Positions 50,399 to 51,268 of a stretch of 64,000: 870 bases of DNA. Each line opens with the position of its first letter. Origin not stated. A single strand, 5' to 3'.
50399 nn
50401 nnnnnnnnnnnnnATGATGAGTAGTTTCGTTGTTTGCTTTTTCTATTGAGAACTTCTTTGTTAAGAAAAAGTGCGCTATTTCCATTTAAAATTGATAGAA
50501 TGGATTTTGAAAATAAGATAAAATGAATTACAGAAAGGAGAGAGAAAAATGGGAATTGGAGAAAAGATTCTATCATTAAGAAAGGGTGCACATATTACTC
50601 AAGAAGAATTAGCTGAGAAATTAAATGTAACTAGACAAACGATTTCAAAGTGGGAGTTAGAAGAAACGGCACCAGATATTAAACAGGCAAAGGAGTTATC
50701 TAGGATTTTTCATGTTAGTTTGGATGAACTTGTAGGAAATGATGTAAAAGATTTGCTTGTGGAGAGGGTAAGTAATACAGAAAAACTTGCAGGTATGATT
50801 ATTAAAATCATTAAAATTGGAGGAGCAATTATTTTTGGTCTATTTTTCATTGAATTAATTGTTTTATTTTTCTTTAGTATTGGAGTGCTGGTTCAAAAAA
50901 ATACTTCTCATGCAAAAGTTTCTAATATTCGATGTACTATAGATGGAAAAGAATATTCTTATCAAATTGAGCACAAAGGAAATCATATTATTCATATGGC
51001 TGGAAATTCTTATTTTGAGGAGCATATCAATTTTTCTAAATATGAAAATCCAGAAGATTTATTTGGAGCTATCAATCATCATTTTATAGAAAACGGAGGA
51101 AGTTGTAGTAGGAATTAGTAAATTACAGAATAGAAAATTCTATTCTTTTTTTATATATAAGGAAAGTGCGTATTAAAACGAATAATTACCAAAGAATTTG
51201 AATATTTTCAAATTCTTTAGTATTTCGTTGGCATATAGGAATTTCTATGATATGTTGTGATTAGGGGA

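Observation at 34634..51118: Non-cellulosomal cohesin-dockerin cell-surface assembly locus with embedded sortase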

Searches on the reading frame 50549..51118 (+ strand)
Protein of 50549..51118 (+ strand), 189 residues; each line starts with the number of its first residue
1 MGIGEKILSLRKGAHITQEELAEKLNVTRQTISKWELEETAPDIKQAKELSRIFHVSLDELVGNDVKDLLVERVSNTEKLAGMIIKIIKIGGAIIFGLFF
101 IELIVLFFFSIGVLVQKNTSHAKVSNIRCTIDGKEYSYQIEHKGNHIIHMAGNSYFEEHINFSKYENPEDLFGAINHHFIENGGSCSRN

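Call 4: search_protein_families(library=pfam, proteins=[window:50549-51118:+], max_evalue=0.1)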
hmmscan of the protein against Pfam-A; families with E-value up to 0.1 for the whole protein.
window:50549-51118:+ (189 aa): 17 families
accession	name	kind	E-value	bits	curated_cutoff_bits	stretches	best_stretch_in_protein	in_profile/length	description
PF01381.28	HTH_3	-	5e-16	58.9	23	1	9-61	3-55/55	Helix-turn-helix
PF12844.13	HTH_19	-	7.9e-09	35.7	30.2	1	4-62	1-59/64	Helix-turn-helix domain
PF08279.18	HTH_11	-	2.6e-06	27.7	25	1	8-34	9-34/55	HTH domain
PF04545.22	Sigma70_r4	-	1.6e-05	24.8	24.1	1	6-34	11-39/50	Sigma-70, region 4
PF13560.12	HTH_31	-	7.3e-05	23.4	27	1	9-60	8-60/64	Helix-turn-helix domain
PF07022.19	Phage_CI_repr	-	9.7e-05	23.1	22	1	17-64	14-60/65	Bacteriophage CI repressor helix-turn-helix domain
PF13443.12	HTH_26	-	0.00077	20.1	22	1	9-62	4-58/63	Cro/C1-type HTH DNA-binding domain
PF13412.12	HTH_24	-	0.0015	18.5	21.9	1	10-33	12-35/48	Winged helix-turn-helix DNA-binding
PF13518.12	HTH_28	-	0.0038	17.7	25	1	14-35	11-32/52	Helix-turn-helix domain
PF15943.11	YdaS_toxin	-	0.0053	17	30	1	18-35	11-28/65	Bacterial toxin YdaS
PF13545.12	HTH_Crp_2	-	0.0077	16.6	27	1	15-34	22-41/70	Crp-like helix-turn-helix domain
PF12802.13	MarR_2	-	0.013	16.1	27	1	13-34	19-39/61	MarR family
PF13384.12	HTH_23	-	0.015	15.6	24.6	1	15-35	17-37/50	Homeodomain-like domain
PF00392.27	GntR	-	0.022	14.8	27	1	8-33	14-42/64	Bacterial regulatory proteins, gntR family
PF07037.17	YfeC-like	-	0.031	15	22.9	1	16-38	1-23/122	Transcription regulator YfeC-like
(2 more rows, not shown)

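Call 5: search_protein_families(library=ncbifam, proteins=[window:50549-51118:+], max_evalue=0.01)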
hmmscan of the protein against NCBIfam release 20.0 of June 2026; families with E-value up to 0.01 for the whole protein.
window:50549-51118:+ (189 aa): 15 families
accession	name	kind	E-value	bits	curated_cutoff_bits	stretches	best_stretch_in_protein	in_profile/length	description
NF041951.1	phage_RstR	subfamily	2.3e-15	56.8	80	1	1-69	1-69/108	RstR family transcriptional repressor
NF052239.1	antitox_spr1629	equivalog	2.6e-10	40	335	1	1-65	1-65/377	spr1629 family repressor/antitoxin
TIGR00270.2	TIGR00270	equivalog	8e-08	32.3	110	1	5-65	78-138/159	multiprotein bridging factor aMBF1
NF007257.0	PRK09706.1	subfamily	2e-07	30.9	101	1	3-58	6-61/135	transcriptional repressor DicA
TIGR03830.1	CxxCG_CxxCG_HTH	subfamily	1.9e-06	27.7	61.8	1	4-45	67-108/127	type II TA system antitoxin MqsA family protein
NF041575.1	antitoxPezA_Strep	equivalog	2e-06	27.9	290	1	3-96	2-90/158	type II toxin-antitoxin system antitoxin PezA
TIGR03070.1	couple_hipB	subfamily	1.8e-05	24.6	71.65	1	3-44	3-44/58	type II toxin-antitoxin system Y4mF family antitoxin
NF047948.1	male_kill_WMK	equivalog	2.2e-05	24.1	300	1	3-69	163-229/300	WO male-killing family protein Wmk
NF007408.0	PRK09943.1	equivalog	3.5e-05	23.4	211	1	3-83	8-88/185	HTH-type transcriptional regulator PuuR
NF003162.0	PRK04140.1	equivalog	4.6e-05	22.6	263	1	4-62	128-186/317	transcriptional regulator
NF047542.1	telomere_Tap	equivalog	4.6e-05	22.3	600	1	10-55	25-70/695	telomere-associated protein Tap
TIGR02937.1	sigma70-ECF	superfamily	0.00051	19.7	42.9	1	6-36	124-154/165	sigma-70 family RNA polymerase sigma factor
NF058600.1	TransRegSco1979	equivalog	0.00078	18.6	350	1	3-58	9-64/280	Sco1979 family transcriptional regulator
NF003055.0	PRK03975.1-2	equivalog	0.0034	17.2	122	1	6-54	16-62/140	putative transcriptional regulator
NF007271.0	PRK09726.1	equivalog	0.0041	17.1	79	1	10-55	20-62/88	type II toxin-antitoxin system antitoxin HipB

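Call 87: search_protein_families(library=padloc, proteins=[window:50549-51118:+], max_evalue=0.001)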
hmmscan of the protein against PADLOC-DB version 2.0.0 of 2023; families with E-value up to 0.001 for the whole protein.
window:50549-51118:+ (189 aa): 14 families
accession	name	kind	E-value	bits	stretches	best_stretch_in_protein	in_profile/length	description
PDLC03945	RmrA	-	2.5e-11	41.3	1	1-63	1-63/394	-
PDLC03954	RmrA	-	5.7e-11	40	1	4-62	12-70/380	-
PDLC02926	HTH_VI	-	2.9e-08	31.9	1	3-88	2-88/92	-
PDLC04142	capH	-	4.9e-08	32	1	1-69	5-73/103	capH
PDLC03951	RmrA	-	1.2e-07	29.1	1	5-59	11-65/400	-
PDLC04775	PDC-M69A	-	3.2e-07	28.9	1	3-68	8-73/113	-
PDLC03952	RmrA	-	4.4e-07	27.1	1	5-53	25-73/395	-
PDLC03949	RmrA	-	8.7e-07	26.1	1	10-75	10-75/363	-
PDLC03944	RmrA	-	6e-06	23.6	1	8-55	12-59/384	-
PDLC03947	RmrA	-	6.3e-06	23.2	1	3-56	12-65/383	-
PDLC03956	RmrA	-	0.00011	19.4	1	4-57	10-64/399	-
PDLC03946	RmrA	-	0.00017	18.5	1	10-75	10-75/357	-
PDLC03943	RmrA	-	0.00042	17.5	1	10-58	10-58/370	-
PDLC03948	RmrA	-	0.00068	16.6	1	5-55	11-61/397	-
